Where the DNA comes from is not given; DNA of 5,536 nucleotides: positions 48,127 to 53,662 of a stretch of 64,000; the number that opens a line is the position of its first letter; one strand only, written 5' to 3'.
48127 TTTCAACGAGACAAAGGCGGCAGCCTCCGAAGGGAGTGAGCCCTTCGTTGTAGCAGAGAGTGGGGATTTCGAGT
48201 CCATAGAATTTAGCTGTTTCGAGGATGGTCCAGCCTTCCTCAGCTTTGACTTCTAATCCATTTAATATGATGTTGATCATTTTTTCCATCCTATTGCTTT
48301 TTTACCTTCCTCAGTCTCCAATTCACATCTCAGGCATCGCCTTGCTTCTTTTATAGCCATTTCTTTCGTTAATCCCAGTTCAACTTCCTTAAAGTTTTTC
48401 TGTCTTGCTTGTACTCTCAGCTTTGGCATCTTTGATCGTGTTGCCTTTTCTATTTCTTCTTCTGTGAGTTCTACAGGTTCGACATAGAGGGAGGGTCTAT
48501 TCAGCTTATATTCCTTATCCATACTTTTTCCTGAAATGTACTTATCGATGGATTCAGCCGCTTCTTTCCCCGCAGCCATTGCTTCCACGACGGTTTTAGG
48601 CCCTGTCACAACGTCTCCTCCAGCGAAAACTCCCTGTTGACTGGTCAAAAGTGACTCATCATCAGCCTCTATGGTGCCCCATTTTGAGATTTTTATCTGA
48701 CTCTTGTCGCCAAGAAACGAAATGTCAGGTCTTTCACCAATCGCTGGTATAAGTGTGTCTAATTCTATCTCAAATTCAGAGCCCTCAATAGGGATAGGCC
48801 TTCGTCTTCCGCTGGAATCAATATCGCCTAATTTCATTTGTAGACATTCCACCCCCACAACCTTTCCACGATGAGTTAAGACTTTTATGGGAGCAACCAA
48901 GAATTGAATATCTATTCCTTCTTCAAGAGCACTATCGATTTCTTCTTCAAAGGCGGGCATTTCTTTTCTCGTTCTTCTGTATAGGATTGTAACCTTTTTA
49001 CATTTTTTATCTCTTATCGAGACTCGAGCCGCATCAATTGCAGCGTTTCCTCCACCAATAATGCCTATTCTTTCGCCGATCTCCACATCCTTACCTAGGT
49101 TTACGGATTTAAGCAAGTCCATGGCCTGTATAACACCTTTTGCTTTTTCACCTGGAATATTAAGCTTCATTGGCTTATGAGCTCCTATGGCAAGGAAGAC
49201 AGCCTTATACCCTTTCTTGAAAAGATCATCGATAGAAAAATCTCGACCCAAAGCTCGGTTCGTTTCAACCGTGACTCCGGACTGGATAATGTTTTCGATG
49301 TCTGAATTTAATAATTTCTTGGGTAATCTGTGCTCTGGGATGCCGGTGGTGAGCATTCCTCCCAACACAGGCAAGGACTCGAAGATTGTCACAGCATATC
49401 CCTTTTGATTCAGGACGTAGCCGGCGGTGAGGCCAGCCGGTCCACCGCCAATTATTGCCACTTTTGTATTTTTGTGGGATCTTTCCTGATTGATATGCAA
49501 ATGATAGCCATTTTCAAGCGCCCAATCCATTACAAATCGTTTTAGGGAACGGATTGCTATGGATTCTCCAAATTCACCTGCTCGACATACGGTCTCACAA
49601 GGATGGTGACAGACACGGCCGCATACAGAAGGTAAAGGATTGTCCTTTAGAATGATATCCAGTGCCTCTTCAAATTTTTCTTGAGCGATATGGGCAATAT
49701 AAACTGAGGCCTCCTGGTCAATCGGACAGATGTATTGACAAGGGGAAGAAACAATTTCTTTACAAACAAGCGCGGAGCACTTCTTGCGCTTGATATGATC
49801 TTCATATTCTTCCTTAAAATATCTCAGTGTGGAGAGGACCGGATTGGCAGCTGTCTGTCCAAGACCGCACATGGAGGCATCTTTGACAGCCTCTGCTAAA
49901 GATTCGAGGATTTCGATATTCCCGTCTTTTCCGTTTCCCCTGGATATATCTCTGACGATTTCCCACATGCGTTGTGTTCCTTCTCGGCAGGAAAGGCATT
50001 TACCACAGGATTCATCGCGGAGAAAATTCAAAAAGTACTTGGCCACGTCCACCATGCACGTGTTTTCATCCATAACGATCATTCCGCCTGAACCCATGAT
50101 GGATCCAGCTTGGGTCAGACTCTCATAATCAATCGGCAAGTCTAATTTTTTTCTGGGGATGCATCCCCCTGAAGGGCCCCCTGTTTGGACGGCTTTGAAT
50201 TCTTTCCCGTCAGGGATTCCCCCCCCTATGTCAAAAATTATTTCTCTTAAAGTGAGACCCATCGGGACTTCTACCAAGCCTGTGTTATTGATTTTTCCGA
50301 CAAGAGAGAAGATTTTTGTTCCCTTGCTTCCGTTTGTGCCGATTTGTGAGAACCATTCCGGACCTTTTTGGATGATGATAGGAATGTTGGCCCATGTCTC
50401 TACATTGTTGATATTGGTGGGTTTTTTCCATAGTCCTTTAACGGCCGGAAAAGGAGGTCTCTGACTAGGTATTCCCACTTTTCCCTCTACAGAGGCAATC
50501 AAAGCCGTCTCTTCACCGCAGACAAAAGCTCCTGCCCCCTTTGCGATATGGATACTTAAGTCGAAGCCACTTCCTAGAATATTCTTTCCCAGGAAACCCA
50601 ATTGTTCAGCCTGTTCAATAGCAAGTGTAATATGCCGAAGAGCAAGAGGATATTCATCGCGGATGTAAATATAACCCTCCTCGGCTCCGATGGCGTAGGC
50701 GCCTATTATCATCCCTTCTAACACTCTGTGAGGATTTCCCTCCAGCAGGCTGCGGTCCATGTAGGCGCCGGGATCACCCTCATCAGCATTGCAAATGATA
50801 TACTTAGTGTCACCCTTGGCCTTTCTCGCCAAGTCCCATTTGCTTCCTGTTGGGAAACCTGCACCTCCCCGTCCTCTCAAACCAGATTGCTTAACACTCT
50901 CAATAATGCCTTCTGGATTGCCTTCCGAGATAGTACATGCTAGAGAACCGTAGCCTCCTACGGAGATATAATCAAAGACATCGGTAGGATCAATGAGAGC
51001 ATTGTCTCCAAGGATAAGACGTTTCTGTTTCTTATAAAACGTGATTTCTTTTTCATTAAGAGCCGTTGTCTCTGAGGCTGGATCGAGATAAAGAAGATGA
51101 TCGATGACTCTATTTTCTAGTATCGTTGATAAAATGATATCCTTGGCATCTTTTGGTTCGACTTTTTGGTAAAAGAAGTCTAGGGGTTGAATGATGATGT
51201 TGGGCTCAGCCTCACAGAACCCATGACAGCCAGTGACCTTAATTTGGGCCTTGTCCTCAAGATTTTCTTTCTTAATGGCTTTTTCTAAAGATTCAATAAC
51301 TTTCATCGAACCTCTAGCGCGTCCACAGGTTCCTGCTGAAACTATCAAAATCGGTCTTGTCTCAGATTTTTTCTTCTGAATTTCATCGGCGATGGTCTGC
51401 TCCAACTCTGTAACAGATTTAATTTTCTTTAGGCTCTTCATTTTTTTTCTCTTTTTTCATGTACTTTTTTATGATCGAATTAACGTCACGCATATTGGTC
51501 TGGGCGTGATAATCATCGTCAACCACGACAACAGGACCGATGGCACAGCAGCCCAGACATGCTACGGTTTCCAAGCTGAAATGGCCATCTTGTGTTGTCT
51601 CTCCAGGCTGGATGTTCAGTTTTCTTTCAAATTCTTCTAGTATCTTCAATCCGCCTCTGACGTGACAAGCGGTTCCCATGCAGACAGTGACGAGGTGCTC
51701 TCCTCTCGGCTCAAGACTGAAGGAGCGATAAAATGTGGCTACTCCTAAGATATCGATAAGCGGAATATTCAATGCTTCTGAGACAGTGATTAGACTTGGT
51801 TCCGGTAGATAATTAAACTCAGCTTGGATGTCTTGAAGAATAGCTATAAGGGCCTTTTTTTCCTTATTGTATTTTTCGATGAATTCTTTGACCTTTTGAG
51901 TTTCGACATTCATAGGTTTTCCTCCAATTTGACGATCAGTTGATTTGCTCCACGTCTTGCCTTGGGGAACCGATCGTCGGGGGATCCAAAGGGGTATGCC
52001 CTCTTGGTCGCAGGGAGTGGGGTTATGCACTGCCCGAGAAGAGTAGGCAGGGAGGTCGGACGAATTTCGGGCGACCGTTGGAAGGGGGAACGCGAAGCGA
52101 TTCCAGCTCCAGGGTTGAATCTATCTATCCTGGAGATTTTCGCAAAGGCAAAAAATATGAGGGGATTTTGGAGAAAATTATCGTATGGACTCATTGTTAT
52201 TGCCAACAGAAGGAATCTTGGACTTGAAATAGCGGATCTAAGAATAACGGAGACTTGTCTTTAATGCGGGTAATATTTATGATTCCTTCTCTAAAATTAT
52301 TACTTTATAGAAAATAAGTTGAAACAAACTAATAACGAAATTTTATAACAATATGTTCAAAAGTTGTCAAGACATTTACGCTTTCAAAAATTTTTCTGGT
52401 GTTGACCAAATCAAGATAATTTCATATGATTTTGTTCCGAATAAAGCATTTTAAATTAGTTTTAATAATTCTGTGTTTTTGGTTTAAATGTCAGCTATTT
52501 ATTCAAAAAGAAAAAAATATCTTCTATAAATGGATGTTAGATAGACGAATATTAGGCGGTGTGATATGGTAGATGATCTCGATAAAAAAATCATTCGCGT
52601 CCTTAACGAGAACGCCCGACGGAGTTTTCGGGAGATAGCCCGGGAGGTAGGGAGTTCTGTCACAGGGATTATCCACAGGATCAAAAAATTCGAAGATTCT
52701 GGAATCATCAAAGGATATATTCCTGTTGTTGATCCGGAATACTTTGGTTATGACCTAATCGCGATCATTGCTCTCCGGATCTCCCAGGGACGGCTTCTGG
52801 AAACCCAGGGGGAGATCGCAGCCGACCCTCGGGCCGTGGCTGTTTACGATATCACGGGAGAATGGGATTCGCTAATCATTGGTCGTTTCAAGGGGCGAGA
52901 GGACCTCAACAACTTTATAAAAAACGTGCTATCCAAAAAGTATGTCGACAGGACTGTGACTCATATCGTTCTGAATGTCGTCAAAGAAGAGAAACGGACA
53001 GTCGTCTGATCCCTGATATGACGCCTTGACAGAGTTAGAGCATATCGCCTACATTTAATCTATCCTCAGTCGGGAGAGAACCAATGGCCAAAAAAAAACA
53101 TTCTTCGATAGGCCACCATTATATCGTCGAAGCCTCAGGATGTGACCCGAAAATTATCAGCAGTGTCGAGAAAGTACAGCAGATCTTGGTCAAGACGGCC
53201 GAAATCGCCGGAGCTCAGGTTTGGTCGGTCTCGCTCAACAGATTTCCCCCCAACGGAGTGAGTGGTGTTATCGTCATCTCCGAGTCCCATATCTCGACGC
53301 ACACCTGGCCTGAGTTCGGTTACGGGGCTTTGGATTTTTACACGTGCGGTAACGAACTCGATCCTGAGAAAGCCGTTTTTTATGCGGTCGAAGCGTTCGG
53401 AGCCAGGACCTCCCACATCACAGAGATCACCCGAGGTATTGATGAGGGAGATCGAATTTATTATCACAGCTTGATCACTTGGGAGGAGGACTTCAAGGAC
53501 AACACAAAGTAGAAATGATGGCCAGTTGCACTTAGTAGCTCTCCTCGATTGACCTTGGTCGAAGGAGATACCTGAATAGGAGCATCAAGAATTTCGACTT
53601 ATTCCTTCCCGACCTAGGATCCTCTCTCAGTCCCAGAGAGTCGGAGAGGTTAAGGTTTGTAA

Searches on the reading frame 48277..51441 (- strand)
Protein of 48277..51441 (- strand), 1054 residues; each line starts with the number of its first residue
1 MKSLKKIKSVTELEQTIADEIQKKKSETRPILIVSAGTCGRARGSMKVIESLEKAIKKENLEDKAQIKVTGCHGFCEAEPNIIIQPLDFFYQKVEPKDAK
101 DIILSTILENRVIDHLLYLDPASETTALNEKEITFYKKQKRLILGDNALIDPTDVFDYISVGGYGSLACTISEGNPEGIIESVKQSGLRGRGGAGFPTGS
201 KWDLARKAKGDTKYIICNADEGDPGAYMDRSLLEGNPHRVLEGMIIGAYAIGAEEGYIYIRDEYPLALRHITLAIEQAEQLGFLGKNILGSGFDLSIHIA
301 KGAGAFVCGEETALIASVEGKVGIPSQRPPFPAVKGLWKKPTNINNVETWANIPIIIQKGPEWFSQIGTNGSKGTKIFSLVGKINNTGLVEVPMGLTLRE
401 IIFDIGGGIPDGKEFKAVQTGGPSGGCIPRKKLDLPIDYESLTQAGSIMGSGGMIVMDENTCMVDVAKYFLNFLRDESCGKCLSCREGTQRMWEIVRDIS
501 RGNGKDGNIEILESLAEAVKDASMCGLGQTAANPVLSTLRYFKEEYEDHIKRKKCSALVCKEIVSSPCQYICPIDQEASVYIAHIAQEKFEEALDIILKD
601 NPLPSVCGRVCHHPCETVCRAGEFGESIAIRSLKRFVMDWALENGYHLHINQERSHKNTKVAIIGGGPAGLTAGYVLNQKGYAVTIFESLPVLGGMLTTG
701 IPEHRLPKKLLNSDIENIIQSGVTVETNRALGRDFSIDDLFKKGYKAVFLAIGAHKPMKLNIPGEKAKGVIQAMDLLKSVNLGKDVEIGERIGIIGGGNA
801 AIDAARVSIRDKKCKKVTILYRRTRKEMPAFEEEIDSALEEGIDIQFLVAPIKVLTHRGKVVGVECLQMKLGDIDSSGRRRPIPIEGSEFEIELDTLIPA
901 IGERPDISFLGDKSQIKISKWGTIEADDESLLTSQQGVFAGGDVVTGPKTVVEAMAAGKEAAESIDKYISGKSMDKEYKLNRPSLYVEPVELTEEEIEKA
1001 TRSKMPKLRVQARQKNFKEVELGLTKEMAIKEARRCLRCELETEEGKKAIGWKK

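Call 36: search_protein_families(library=pfam, proteins=[window:48277-51441:-])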
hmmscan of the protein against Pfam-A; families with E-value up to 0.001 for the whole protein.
window:48277-51441:- (1054 aa): 14 families
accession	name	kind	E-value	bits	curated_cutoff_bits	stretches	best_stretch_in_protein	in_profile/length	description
PF01512.22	Complex1_51K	-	2.7e-48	164.1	31.2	1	183-354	1-149/150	Nuo51 FMN-binding domain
PF07992.20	Pyr_redox_2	-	2.8e-35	122.6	26.1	1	660-958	2-291/291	Pyridine nucleotide-disulphide oxidoreductase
PF10589.14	NADH_4Fe-4S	-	6.8e-32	109.6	23.5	1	465-549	1-85/85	NADH-ubiquinone oxidoreductase-F iron-sulfur binding region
PF14691.11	Fer4_20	-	3.5e-26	91.7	25.8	2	555-645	19-112/113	Dihydroprymidine dehydrogenase domain II, 4Fe-4S cluster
PF13738.12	Pyr_redox_3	-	2.3e-12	47.2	30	1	746-942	126-305/305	Pyridine nucleotide-disulphide oxidoreductase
PF13450.12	NAD_binding_8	-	2.5e-08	34.5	21.9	1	663-699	1-37/68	NAD(P)-binding Rossmann-like domain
PF12831.13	FAD_oxidored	-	8.8e-07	29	27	1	661-701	2-42/416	FAD dependent oxidoreductase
PF00070.33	Pyr_redox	-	1.7e-06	28.9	22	0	660-694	1-35/82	Pyridine nucleotide-disulphide oxidoreductase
PF01946.23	Thi4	-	3.9e-05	23.5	26.2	1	657-696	16-56/235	Thi4 family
PF10531.15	SLBB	-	4.1e-05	23.8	27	1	378-426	2-53/55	SLBB domain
PF01494.25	FAD_binding_3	-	0.00011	22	22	1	659-689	2-32/349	FAD binding domain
PF00890.30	FAD_binding_2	-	0.00026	20.7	20.4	0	661-696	2-37/414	FAD binding domain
PF22461.2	SLBB_2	-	0.00066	20.2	27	0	377-423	2-49/79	SLBB domain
PF01266.30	DAO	-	0.00099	19.2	27.9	0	660-692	1-33/353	FAD dependent oxidoreductase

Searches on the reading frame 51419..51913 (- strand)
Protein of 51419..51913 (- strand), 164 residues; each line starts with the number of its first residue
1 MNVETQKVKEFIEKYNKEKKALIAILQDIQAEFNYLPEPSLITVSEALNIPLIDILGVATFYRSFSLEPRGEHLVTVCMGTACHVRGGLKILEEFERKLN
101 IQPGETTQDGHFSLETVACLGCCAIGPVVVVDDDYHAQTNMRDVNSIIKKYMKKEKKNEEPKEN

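Call 36: search_protein_families(library=pfam, proteins=[window:51419-51913:-])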
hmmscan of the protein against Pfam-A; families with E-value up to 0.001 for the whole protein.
window:51419-51913:- (164 aa): 1 family
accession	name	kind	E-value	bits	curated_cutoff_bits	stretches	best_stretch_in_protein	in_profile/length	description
PF01257.25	2Fe-2S_thioredx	-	7.1e-51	172.3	24.8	1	8-151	1-144/145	Thioredoxin-like [2Fe-2S] ferredoxin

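Call 56: find_homologous_proteins(query=window:51419-51913:-, max_evalue=1e-40)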
Query window:51419-51913:- (164 aa): 5179 proteins with E <= 1e-40 among 8000 candidates; the best 120 are listed.
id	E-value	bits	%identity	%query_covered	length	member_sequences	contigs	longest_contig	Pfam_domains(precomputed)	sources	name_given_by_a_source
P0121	3.0e-104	364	100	100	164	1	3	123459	PF01257.26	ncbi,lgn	-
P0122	5.5e-94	330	92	90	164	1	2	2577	PF01257.26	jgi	-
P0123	2.5e-91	322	88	90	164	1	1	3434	PF01257.26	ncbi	-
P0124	7.0e-89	314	89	90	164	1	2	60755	PF01257.26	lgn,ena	-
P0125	2.7e-88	312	86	90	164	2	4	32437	PF01257.26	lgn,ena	-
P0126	3.9e-88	311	84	90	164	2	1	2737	PF01257.26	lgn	-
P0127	2.8e-85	302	85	92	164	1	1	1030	PF01257.26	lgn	-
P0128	1.9e-79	283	81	97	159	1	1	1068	PF01257.26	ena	-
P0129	2.1e-78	280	79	97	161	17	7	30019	PF01257.26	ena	-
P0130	2.2e-78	280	79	98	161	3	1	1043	PF01257.26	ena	-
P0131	3.8e-78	279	77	97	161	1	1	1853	PF01257.26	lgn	-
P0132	5.8e-78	278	75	100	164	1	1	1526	PF01257.26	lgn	-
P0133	7.6e-78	278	77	100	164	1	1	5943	PF01257.26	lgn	-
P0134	8.6e-78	278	77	97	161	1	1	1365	PF01257.26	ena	-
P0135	9.5e-78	277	77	92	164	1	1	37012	PF01257.26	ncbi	ncbi:NADH-quinone oxidoreductase subunit NuoE [Acidobacteriota bacterium]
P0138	1.1e-77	277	78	90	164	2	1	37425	PF01257.26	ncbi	ncbi:MAG: NADH-quinone oxidoreductase subunit NuoE [Candidatus Aminicenantes bacterium]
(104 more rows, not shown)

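Call 57: find_encoding_contigs(protein=P0124, flank=4000, max_places=2)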
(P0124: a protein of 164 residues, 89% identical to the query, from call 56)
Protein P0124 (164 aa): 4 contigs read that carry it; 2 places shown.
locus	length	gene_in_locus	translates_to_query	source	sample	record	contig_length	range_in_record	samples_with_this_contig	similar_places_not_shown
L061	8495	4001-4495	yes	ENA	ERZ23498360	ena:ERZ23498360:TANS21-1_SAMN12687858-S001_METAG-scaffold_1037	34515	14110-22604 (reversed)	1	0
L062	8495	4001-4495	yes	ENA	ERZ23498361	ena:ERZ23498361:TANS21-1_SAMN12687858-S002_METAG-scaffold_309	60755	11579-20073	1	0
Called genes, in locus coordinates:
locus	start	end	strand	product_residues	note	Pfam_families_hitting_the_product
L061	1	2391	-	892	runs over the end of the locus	PF01433:Peptidase_M1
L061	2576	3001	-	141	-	PF02675:AdoMet_dc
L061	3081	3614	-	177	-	PF13404:HTH_AsnC-type, PF13412:HTH_24, PF01037:AsnC_trans_reg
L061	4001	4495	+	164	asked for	PF01257:2Fe-2S_thioredx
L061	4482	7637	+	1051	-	PF01512:Complex1_51K, PF10589:NADH_4Fe-4S, PF14691:Fer4_20, PF00070:Pyr_redox (faint), PF01946:Thi4 (weak), PF07992:Pyr_redox_2, PF13450:NAD_binding_8, PF13738:Pyr_redox_3 (faint)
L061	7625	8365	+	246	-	PF13510:Fer2_4, PF14697:Fer4_21 (weak), PF12838:Fer4_7 (weak)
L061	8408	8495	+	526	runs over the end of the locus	PF01645:Glu_synthase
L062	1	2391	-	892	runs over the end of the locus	PF01433:Peptidase_M1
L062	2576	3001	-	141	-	PF02675:AdoMet_dc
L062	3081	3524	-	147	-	PF13404:HTH_AsnC-type, PF13412:HTH_24, PF01037:AsnC_trans_reg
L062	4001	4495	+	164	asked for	PF01257:2Fe-2S_thioredx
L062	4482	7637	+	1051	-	PF01512:Complex1_51K, PF10589:NADH_4Fe-4S, PF14691:Fer4_20, PF00070:Pyr_redox (faint), PF01946:Thi4 (weak), PF07992:Pyr_redox_2, PF13450:NAD_binding_8, PF13738:Pyr_redox_3 (faint)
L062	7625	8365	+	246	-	PF13510:Fer2_4, PF14697:Fer4_21 (weak), PF12838:Fer4_7 (weak)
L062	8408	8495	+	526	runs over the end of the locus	PF01645:Glu_synthase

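Call 58: find_encoding_contigs(protein=P0125, flank=4000, max_places=2)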
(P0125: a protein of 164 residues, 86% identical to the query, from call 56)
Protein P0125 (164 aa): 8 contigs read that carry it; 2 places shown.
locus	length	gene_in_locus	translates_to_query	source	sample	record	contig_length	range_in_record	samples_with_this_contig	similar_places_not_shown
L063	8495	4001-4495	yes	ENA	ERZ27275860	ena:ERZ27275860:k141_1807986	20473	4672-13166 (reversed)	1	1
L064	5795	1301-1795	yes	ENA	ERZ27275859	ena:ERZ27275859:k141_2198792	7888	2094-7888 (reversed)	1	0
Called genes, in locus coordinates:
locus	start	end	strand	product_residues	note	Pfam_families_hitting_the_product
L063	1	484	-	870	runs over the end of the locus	PF01433:Peptidase_M1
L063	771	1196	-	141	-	PF02675:AdoMet_dc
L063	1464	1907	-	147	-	PF13404:HTH_AsnC-type, PF13412:HTH_24, PF18024:HTH_50 (weak), PF01037:AsnC_trans_reg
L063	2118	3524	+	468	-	PF03951:Gln-synt_N, PF00120:Gln-synt_C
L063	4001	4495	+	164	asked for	PF01257:2Fe-2S_thioredx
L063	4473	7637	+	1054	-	PF01512:Complex1_51K, PF10589:NADH_4Fe-4S, PF14691:Fer4_20, PF07992:Pyr_redox_2, PF00070:Pyr_redox (faint), PF13450:NAD_binding_8, PF13738:Pyr_redox_3 (weak)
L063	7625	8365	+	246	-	PF13510:Fer2_4, PF12838:Fer4_7 (weak)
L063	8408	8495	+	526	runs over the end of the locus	PF01645:Glu_synthase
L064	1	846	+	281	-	?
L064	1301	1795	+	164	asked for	PF01257:2Fe-2S_thioredx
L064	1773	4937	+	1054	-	PF01512:Complex1_51K, PF10589:NADH_4Fe-4S, PF14691:Fer4_20, PF07992:Pyr_redox_2, PF00070:Pyr_redox (faint), PF13450:NAD_binding_8, PF13738:Pyr_redox_3 (weak)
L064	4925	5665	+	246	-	PF13510:Fer2_4, PF12838:Fer4_7 (weak)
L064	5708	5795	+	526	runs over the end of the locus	PF01645:Glu_synthase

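Call 59: find_encoding_contigs(protein=P0138, flank=4000, max_places=1)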
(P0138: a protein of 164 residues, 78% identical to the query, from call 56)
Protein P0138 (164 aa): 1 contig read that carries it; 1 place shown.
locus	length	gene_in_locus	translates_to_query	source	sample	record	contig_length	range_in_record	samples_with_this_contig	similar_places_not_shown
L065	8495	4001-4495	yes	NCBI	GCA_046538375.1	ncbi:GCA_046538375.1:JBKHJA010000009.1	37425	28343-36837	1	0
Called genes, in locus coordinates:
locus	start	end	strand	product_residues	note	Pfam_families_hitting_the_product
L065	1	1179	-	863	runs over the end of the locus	PF01433:Peptidase_M1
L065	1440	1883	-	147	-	PF13404:HTH_AsnC-type, PF13412:HTH_24, PF18024:HTH_50 (weak), PF22451:NirdL-like_HTH (faint), PF01037:AsnC_trans_reg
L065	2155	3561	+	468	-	PF03951:Gln-synt_N, PF00120:Gln-synt_C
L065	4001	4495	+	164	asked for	PF01257:2Fe-2S_thioredx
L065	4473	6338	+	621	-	PF01512:Complex1_51K, PF10589:NADH_4Fe-4S, PF00037:Fer4 (weak), PF12837:Fer4_6 (weak), PF12838:Fer4_7, PF13187:Fer4_9, PF13237:Fer4_10, PF00037:Fer4 (weak), +3 more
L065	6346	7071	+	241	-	PF13510:Fer2_4, PF12838:Fer4_7 (weak)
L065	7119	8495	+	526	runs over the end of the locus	PF01645:Glu_synthase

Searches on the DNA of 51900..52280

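Call 8: search_rna_families(source=window, start=51900, end=52280, threshold=evalue, max_evalue=10, show_alignments=3)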
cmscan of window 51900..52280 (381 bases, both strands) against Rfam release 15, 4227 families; matches with E-value up to 10: 4.
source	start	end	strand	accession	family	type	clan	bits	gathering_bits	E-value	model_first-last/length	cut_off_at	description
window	52164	52192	-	RF01351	CRISPR-DR42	Gene; CRISPR;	-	17.4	40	6.9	1-29/29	no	CRISPR RNA direct repeat element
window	51997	52052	+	RF03520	mir-3059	Gene; miRNA;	-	14.1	88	6.1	1-59/59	no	mir-3059 microRNA precursor family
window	52158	52216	-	RF04333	Plastid-ycf3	Intron;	-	12.1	55.2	3.5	1-47/47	no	Plastid-ycf3 group II-D1 intron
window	52037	52049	+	RF02914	DUF805b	Cis-reg;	CL00115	11.9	35.6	1.5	1-35/35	no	DUF805b RNA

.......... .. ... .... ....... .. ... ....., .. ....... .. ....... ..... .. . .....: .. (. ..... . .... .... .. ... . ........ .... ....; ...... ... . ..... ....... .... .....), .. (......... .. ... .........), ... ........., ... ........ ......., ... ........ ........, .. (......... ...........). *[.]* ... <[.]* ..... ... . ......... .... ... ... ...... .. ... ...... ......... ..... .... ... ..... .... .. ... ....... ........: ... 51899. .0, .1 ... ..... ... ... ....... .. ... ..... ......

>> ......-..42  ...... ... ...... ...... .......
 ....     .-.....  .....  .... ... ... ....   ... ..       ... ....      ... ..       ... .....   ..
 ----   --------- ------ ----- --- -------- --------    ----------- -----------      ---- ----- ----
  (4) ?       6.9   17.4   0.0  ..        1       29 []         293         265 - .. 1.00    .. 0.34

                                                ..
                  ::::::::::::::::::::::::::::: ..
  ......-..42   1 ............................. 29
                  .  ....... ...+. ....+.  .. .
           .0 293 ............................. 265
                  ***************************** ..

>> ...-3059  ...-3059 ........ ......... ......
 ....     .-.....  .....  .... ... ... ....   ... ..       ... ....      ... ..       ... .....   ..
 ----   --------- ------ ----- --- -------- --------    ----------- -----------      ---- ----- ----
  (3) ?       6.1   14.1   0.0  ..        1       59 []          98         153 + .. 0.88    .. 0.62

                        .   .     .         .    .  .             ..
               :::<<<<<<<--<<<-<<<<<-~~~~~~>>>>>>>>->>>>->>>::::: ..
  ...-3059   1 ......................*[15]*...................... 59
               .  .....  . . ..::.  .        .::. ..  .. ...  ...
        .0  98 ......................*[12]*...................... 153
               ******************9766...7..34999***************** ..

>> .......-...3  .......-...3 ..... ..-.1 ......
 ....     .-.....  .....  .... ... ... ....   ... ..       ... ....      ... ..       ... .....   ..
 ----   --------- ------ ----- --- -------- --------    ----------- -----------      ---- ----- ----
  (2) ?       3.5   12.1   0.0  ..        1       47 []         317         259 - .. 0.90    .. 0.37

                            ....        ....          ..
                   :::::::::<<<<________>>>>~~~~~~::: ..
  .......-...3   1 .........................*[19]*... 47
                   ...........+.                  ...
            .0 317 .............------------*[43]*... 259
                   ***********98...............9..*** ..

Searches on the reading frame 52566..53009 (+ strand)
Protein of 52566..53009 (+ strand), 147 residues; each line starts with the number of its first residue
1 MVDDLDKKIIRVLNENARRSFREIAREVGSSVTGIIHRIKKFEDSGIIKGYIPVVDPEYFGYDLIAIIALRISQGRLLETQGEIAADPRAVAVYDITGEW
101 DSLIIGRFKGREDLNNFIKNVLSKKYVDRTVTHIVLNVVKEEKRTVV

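Call 36: search_protein_families(library=pfam, proteins=[window:52566-53009:+])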
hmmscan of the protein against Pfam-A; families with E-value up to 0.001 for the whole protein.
window:52566-53009:+ (147 aa): 5 families
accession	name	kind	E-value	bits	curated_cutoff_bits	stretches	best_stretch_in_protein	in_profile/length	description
PF13412.12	HTH_24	-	1e-13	51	21.9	1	3-49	2-48/48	Winged helix-turn-helix DNA-binding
PF13404.12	HTH_AsnC-type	-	3.7e-13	49.5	27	1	3-43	2-42/42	AsnC-type helix-turn-helix domain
PF01037.27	AsnC_trans_reg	-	1.3e-09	38.3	25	1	70-137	3-72/73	Lrp/AsnC ligand binding domain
PF18024.7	HTH_50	-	0.00042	20.4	27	1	2-43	8-48/50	Helix-turn-helix domain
PF22451.2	NirdL-like_HTH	-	0.00069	19.6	27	0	18-48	16-46/47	Siroheme decarboxylase NirDL-like HTH domain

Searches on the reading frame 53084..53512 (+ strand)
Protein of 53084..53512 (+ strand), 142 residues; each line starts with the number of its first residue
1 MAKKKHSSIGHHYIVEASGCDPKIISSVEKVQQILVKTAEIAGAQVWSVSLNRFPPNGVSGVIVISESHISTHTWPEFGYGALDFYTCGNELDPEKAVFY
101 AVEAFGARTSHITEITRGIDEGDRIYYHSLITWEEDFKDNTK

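Call 36: search_protein_families(library=pfam, proteins=[window:53084-53512:+])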
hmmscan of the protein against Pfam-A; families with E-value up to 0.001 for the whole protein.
window:53084-53512:+ (142 aa): 1 family
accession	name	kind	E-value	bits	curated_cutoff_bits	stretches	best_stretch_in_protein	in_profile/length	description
PF02675.21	AdoMet_dc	-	1.9e-35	121.8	25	1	12-118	1-107/107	S-adenosylmethionine decarboxylase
